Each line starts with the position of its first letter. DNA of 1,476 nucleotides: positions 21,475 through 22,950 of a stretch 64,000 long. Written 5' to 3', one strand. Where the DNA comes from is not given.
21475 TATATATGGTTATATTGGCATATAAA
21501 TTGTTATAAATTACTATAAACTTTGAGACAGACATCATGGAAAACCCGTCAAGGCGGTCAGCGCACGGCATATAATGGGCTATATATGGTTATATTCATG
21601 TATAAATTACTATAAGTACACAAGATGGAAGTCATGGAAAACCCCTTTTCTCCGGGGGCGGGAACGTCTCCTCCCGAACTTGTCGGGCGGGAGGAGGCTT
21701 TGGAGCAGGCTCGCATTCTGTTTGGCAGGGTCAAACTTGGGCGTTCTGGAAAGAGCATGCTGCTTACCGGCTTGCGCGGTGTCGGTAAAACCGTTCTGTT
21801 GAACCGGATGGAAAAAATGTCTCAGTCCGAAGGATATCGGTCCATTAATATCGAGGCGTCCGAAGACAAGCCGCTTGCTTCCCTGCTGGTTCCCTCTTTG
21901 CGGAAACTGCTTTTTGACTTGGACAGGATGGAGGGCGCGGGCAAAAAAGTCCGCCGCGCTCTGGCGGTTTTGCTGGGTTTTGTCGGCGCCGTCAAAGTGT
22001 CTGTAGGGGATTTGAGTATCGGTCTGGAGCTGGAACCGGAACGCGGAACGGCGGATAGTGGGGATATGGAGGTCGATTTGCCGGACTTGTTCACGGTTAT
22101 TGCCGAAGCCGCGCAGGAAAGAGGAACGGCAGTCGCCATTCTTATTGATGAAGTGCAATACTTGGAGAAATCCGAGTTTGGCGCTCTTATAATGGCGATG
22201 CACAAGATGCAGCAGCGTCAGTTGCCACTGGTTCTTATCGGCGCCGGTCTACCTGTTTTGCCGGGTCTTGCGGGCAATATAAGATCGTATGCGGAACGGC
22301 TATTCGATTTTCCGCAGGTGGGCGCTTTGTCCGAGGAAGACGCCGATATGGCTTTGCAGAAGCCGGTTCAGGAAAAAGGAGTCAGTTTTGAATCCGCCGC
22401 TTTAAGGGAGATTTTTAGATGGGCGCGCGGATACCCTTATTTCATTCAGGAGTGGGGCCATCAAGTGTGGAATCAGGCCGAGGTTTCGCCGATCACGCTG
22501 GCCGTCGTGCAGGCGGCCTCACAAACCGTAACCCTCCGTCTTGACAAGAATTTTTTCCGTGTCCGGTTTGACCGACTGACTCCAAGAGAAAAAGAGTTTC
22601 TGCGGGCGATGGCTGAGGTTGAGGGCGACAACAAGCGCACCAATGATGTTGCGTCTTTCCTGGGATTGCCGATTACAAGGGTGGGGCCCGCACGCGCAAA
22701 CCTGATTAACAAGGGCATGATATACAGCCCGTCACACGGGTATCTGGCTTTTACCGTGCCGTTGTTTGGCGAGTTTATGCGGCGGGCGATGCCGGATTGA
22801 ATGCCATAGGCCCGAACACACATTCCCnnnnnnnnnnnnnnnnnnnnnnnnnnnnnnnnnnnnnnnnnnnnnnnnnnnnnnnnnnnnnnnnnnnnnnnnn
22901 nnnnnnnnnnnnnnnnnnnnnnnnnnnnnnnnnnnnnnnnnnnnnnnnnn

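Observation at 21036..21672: Six tandem copies of a 106-bp promoter-plus-start-codon unit upstream of an archaeal-type ATPase gene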

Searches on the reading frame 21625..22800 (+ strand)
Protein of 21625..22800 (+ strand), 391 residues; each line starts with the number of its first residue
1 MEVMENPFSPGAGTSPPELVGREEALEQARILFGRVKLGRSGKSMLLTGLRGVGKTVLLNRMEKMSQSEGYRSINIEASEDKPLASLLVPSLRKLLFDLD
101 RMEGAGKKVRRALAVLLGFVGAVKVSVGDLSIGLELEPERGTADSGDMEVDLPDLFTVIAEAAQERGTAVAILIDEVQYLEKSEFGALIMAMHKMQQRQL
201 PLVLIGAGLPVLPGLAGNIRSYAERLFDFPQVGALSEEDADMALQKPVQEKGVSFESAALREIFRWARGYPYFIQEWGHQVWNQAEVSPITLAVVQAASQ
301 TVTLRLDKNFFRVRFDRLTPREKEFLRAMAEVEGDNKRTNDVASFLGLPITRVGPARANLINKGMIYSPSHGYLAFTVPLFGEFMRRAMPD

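Call 7: search_protein_families(library=pfam, proteins=[window:21625-22800:+], max_evalue=0.01)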
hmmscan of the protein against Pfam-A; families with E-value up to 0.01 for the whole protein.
window:21625-22800:+ (391 aa): 7 families
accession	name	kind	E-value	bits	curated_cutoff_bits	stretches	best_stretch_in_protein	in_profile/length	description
PF13191.12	AAA_16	-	5.3e-15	56.8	32.6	1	18-205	1-167/167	AAA ATPase domain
PF13401.12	AAA_22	-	2.2e-09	38.2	27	1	42-206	5-122/130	AAA domain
PF13173.12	AAA_14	-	3e-06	27.7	27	1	43-86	3-47/129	AAA domain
PF01637.24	ATPase_2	-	2.4e-05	24.7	33.2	1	43-192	21-135/225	ATPase domain predominantly from Archaea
PF12775.13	AAA_7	-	0.0011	19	25.8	1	37-80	28-71/181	P-loop containing dynein motor region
PF25201.1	nSTAND6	-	0.0013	19.2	27.7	1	21-81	3-57/148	Novel STAND NTPase 6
PF00004.35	AAA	-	0.0069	17.3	21.2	0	45-208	1-108/131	ATPase family associated with various cellular activities (AAA)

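Call 8: find_homologous_proteins(query=window:21625-22800:+, max_evalue=0.00001)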
Query window:21625-22800:+ (391 aa): 8000 proteins with E <= 0.00001 among 8000 candidates; the best 120 are listed.
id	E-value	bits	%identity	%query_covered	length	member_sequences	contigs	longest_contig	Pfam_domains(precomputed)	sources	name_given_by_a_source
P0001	5.4e-250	847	100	99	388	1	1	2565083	PF13173.13,PF13401.13,PF01637.25,PF13191.13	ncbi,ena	-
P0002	8.5e-222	754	99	91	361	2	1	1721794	PF13173.13,PF13401.13,PF01637.25,PF13191.13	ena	-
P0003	5.4e-218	742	86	100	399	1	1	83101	PF13173.13,PF13401.13,PF13191.13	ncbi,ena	-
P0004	3.2e-207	706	89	94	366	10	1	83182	PF13173.13,PF13401.13,PF01637.25,PF13191.13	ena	-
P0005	6.6e-202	689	81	100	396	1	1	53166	PF13173.13,PF13401.13,PF01637.25,PF13191.13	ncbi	-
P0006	2.1e-196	671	79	99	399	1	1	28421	PF13173.13,PF13401.13,PF01637.25,PF13191.13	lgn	-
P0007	2.1e-193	661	79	99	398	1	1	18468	PF13173.13,PF13401.13,PF01637.25,PF13191.13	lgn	-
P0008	1.5e-192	658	75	100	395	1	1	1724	PF13173.13,PF13401.13,PF13191.13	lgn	-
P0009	2.3e-192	657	77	100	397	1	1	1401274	PF13173.13,PF13401.13,PF01637.25,PF13191.13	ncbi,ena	-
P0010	4.5e-187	640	75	100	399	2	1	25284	PF13173.13,PF13401.13,PF01637.25,PF13191.13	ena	-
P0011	7.8e-175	600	71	100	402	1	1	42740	PF13173.13,PF13401.13,PF13191.13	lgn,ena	-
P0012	1.0e-174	599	69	100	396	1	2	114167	PF13173.13,PF13401.13,PF01637.25,PF13191.13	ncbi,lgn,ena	-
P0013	2.8e-173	595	68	100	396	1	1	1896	PF13173.13,PF13401.13,PF13191.13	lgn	-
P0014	4.3e-173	594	69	100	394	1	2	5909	PF13401.13,PF13191.13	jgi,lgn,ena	-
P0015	5.0e-173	594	69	100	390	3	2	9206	PF13173.13,PF13401.13,PF13191.13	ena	-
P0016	5.7e-173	593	69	99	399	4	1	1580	PF13173.13,PF13401.13,PF01637.25,PF13191.13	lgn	-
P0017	1.2e-172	592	68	100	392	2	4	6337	PF13401.13,PF01637.25,PF13191.13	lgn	-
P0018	1.6e-172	592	68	100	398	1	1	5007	PF13173.13,PF13401.13,PF01637.25,PF13191.13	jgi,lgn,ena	-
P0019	2.5e-172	591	68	100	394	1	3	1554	PF13401.13,PF01637.25,PF13191.13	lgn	-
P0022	1.1e-171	589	68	100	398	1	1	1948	PF13173.13,PF13401.13,PF01637.25,PF13191.13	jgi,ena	-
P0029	3.7e-171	588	68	100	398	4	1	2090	PF13173.13,PF13401.13,PF01637.25,PF13191.13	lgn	-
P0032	4.2e-171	587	67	100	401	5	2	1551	PF13173.13,PF13401.13,PF01637.25,PF13191.13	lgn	-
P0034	4.5e-171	587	68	100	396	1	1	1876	PF13401.13,PF01637.25,PF13191.13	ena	-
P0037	8.4e-171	586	68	100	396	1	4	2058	PF13173.13,PF13401.13,PF01637.25,PF13191.13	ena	-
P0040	1.4e-170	586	68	100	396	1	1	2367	PF13173.13,PF13401.13,PF01637.25,PF13191.13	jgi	-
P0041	1.4e-170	586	67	100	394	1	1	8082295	PF13401.13,PF13191.13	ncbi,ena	-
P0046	2.0e-170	585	68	100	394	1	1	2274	PF13401.13,PF01637.25,PF13191.13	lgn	-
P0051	2.8e-170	585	67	100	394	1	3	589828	PF13401.13,PF01637.25,PF13191.13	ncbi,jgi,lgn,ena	ncbi:MAG: AAA family ATPase [Sedimenticolaceae bacterium]|jgi:hypothetical protein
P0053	2.9e-170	585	67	100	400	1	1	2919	PF13173.13,PF13401.13,PF01637.25,PF13191.13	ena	-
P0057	3.8e-170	584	68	100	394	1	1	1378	PF13401.13,PF01637.25,PF13191.13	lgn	-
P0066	8.4e-170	583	67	100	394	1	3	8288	PF13401.13,PF01637.25,PF13191.13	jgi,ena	-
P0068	9.1e-170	583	67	100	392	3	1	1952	PF13401.13,PF01637.25,PF13191.13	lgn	-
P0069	9.3e-170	583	67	100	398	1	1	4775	PF13173.13,PF13401.13,PF01637.25,PF13191.13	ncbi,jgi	ncbi:MAG: ATP-binding protein [Victivallales bacterium]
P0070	9.3e-170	583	68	100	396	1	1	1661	PF13401.13,PF01637.25,PF13191.13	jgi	-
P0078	1.1e-169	583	66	100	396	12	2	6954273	PF13173.13,PF13401.13,PF13191.13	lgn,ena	-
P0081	1.3e-169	582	68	100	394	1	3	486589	PF13401.13,PF13191.13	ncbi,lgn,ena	-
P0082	1.3e-169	582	68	100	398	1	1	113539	PF13173.13,PF13401.13,PF13191.13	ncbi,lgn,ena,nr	ncbi:MAG: hypothetical protein FD174_265 [Geobacteraceae bacterium]|nr:MAG: hypothetical protein FD1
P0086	1.4e-169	582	67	100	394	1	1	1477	PF13401.13,PF01637.25,PF13191.13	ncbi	-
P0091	2.1e-169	582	68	100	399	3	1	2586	PF13173.13,PF13401.13,PF01637.25,PF13191.13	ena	-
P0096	2.8e-169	581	67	100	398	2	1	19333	PF13173.13,PF13401.13,PF01637.25,PF13191.13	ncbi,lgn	ncbi:MAG: ATP-binding protein [Victivallales bacterium]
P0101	3.3e-169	581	67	100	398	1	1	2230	PF13173.13,PF13401.13,PF01637.25,PF13191.13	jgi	-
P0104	3.3e-169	581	67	100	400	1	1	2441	PF13173.13,PF13401.13,PF01637.25,PF13191.13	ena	-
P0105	3.3e-169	581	66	100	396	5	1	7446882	PF13173.13,PF13401.13,PF13191.13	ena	-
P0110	3.7e-169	581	68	100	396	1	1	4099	PF13173.13,PF13401.13,PF01637.25,PF13191.13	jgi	-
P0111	3.8e-169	581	67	100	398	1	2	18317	PF13173.13,PF13401.13,PF01637.25,PF13191.13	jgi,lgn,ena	-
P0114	4.1e-169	581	66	100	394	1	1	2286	PF13401.13,PF01637.25,PF13191.13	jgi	-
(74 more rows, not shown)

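Call 11: find_encoding_contigs(protein=P0001, flank=4000, max_places=4)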
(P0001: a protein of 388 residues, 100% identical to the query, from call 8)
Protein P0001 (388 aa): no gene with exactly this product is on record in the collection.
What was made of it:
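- Tried and rejected: The exact protein P0001 could not be looked up (call 11).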

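Call 12: find_encoding_contigs(protein=P0002, flank=4000, max_places=4)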
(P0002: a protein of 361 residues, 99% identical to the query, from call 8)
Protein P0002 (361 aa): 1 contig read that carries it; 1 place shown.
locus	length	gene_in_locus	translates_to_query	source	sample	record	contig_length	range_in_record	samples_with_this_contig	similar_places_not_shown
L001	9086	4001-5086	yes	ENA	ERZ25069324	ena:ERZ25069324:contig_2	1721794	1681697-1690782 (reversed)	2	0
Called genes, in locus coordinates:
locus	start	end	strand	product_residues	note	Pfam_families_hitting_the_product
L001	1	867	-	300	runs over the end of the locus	PF01073:3Beta_HSD (faint), PF01370:Epimerase, PF13460:NAD_binding_10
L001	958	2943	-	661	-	PF14718:SLT_L, PF01464:SLT, PF27553:SLT_superhelical (weak)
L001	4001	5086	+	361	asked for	PF01637:ATPase_2 (faint), PF13191:AAA_16, PF13173:AAA_14 (faint), PF13401:AAA_22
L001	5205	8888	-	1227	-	PF04313:HSDR_N, PF10881:DUF2726 (faint), PF04480:DUF559, PF18741:MTES_1575 (faint), PF04851:ResIII, PF18766:SWI2_SNF2, PF22679:T1R_D3-like, PF11867:T1RH-like_C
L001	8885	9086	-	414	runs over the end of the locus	PF13173:AAA_14, PF13635:DUF4143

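Call 13: find_encoding_contigs(protein=P0003, flank=4000, max_places=4)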
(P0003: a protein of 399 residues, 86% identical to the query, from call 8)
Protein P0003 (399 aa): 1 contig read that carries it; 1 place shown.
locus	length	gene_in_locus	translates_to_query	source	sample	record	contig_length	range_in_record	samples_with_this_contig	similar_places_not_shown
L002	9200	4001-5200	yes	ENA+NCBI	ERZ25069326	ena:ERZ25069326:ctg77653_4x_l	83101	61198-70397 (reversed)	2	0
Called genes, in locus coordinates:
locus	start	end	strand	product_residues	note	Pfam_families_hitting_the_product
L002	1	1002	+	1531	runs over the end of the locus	PF00310:GATase_2, PF04898:Glu_syn_central, PF01645:Glu_synthase, PF01493:GXGXG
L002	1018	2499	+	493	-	PF14691:Fer4_20, PF00070:Pyr_redox (weak), PF00890:FAD_binding_2 (weak), PF01266:DAO (weak), PF03486:HI0933_like (weak), PF07992:Pyr_redox_2, PF01593:Amino_oxidase, PF13450:NAD_binding_8, +2 more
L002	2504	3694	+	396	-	PF00579:tRNA-synt_1b, PF01479:S4 (weak)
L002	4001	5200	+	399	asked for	PF13191:AAA_16, PF13401:AAA_22, PF13173:AAA_14 (faint)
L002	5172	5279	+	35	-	-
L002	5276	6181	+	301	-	PF04343:DUF488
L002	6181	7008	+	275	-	-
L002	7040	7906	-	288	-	PF11867:T1RH-like_C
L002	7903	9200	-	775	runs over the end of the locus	PF04313:HSDR_N, PF04851:ResIII, PF18766:SWI2_SNF2, PF22679:T1R_D3-like, PF11867:T1RH-like_C (weak)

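Call 18: find_encoding_contigs(protein=P0004, flank=3000, max_places=3)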
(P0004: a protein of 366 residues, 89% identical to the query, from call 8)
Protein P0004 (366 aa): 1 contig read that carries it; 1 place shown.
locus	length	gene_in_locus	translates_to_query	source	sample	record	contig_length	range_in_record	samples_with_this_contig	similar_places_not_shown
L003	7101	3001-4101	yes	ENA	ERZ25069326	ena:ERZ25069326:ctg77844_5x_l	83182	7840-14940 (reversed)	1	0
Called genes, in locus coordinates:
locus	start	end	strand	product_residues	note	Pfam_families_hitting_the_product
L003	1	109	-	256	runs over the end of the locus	PF03096:Ndr (weak), PF00561:Abhydrolase_1, PF00975:Thioesterase (weak), PF12146:Hydrolase_4, PF12697:Abhydrolase_6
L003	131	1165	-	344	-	PF00296:Bac_luciferase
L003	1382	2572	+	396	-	PF13191:AAA_16 (weak)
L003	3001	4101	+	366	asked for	PF01637:ATPase_2, PF13191:AAA_16, PF13173:AAA_14 (faint), PF13401:AAA_22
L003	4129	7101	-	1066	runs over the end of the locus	PF04313:HSDR_N, PF04851:ResIII, PF18766:SWI2_SNF2, PF22679:T1R_D3-like, PF11867:T1RH-like_C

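Call 19: find_encoding_contigs(protein=P0005, flank=3000, max_places=3)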
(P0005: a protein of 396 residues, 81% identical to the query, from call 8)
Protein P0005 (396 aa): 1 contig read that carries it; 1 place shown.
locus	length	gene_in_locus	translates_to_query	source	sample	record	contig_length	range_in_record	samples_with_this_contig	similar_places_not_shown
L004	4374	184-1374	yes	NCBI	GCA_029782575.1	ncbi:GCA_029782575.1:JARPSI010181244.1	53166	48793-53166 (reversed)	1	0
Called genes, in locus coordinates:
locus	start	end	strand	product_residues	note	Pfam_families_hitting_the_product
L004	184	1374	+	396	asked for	PF13191:AAA_16, PF01637:ATPase_2 (faint), PF13401:AAA_22, PF13173:AAA_14 (faint)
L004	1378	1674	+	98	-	PF13588:HSDR_N_2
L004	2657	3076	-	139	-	PF02537:CRCB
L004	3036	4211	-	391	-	PF22039:HUTI_composite_bact (weak), PF01979:Amidohydro_1, PF07969:Amidohydro_3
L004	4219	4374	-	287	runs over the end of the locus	PF01678:DAP_epimerase, PF05544:Pro_racemase (faint), PF01678:DAP_epimerase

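Call 20: find_encoding_contigs(protein=P0009, flank=3000, max_places=3)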
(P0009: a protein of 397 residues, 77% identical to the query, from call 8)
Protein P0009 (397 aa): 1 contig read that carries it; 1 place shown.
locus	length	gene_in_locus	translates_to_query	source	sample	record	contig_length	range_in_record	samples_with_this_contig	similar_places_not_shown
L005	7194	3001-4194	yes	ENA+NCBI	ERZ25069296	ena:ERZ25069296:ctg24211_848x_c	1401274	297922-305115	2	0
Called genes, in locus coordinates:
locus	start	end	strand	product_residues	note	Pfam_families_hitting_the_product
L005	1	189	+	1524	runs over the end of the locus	PF00310:GATase_2, PF04898:Glu_syn_central, PF01645:Glu_synthase, PF01493:GXGXG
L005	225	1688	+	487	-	PF14691:Fer4_20, PF00070:Pyr_redox (weak), PF00890:FAD_binding_2 (weak), PF01266:DAO (weak), PF03486:HI0933_like (weak), PF07992:Pyr_redox_2, PF13450:NAD_binding_8, PF01593:Amino_oxidase, +3 more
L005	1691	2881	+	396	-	PF00579:tRNA-synt_1b, PF01479:S4 (weak)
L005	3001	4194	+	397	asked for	PF13191:AAA_16, PF01637:ATPase_2 (weak), PF13401:AAA_22, PF13173:AAA_14 (faint)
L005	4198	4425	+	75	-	-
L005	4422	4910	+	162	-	PF02661:Fic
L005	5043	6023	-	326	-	PF13495:Phage_int_SAM_4, PF00589:Phage_integrase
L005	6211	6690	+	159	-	PF11399:DUF3192 (weak)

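Call 22: search_protein_families(library=padloc, proteins=[window:21625-22800:+], max_evalue=0.001)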
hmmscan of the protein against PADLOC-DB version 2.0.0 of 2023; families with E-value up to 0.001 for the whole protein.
window:21625-22800:+ (391 aa): 1 family
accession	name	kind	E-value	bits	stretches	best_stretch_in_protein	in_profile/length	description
PDLC04140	mad8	-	3.2e-06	24.9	1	42-220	27-242/314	mads_8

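Call 23: search_protein_families(library=ncbifam, proteins=[window:21625-22800:+], max_evalue=0.01)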
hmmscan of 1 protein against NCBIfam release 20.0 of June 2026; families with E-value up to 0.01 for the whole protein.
window:21625-22800:+ (391 aa): 4 families
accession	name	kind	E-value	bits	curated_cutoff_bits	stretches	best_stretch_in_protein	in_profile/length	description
TIGR02928.1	TIGR02928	subfamily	3.9e-06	26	181.3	1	15-69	13-67/366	orc1/cdc6 family replication initiation protein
TIGR03420.1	DnaA_homol_Hda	equivalog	0.0012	18.5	194.8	0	26-85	26-81/226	DnaA regulatory inactivator Hda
NF047389.1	ATPase_Sll1717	subfamily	0.0023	17.1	75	0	41-78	28-62/454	P-loop ATPase, Sll1717 family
NF053860.1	DS41_1_antiphage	equivalog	0.0086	15.1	370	0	40-78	37-75/448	anti-phage protein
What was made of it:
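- On Known anti-phage defence protein (PADLOC / NCBIfam): NCBIfam hits are far below their cut-offs (calls 22, 23).
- Closest known: Archaeal-type AAA+ ATPases PF01637. Different: The sequence falls below the PF01637 threshold and far below TIGR02928 (26 bits against 181) (calls 7, 23).
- Tried and rejected: PADLOC and NCBIfam gave no family assignment for the ATPase (calls 22, 23).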

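Call 32: list_cluster_members(proteins=[P0001, P0003, P0005, P0009])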
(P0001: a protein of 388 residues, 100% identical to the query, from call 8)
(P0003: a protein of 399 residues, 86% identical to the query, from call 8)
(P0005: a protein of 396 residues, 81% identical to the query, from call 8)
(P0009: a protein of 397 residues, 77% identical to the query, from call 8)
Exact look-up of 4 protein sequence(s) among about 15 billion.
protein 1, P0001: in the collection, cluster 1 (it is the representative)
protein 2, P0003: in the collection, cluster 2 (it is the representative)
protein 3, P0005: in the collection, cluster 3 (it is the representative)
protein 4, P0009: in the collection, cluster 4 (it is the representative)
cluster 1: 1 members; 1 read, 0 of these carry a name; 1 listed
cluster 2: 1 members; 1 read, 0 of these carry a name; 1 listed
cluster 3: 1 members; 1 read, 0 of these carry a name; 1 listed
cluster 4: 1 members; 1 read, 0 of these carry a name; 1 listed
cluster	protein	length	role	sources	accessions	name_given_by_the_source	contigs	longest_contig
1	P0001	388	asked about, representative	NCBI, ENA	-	-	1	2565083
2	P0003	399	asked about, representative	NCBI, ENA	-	-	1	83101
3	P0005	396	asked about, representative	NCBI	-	-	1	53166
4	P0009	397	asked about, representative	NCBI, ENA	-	-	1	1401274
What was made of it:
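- Tried and rejected: The cluster look-up returned no names (call 32).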

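Call 39: search_solved_structures(query=window:21625-22800:+, max_evalue=1)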
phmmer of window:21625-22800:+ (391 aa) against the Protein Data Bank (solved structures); distinct sequences matched with E-value up to 1: 12.
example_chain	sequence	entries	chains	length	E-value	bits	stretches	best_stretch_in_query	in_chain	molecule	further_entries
1njf_A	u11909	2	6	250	0.1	15.2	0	19-64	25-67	DNA polymerase III subunit gamma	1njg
5jec_A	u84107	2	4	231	0.18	14.4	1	98-186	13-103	DNA repair and recombination protein RadA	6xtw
5j4h_A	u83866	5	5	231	0.19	14.3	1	98-188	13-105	DNA repair and recombination protein RadA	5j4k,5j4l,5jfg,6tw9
3glg_B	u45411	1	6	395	0.21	14.1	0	19-64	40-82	DNA polymerase III subunit tau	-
6tw4_A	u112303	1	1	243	0.21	14.1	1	98-188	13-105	DNA repair and recombination protein RadA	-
5jee_A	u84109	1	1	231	0.34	13.4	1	98-188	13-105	DNA repair and recombination protein RadA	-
3glf_B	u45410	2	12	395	0.35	13.4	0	19-64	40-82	DNA polymerase III subunit tau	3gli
2yvu_A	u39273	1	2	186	0.4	13.2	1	42-75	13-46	Probable adenylyl-sulfate kinase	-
5cb6_A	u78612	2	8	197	0.42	13.1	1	40-73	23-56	Probable adenylyl-sulfate kinase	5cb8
5kdd_A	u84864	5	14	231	0.47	13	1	98-181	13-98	DNA repair and recombination protein RadA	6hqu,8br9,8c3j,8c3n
5jed_A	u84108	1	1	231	0.88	12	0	98-182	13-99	DNA repair and recombination protein RadA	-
6gnv_A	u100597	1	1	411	0.91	12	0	332-381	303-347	Glycylpeptide N-tetradecanoyltransferase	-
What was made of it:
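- Closest known: Archaeal-type AAA+ ATPases PF01637. Different: No PDB chain matches by sequence at E below 0.1 (call 39).
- Tried and rejected: A PDB sequence search gave nothing below E = 0.1 (call 39).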
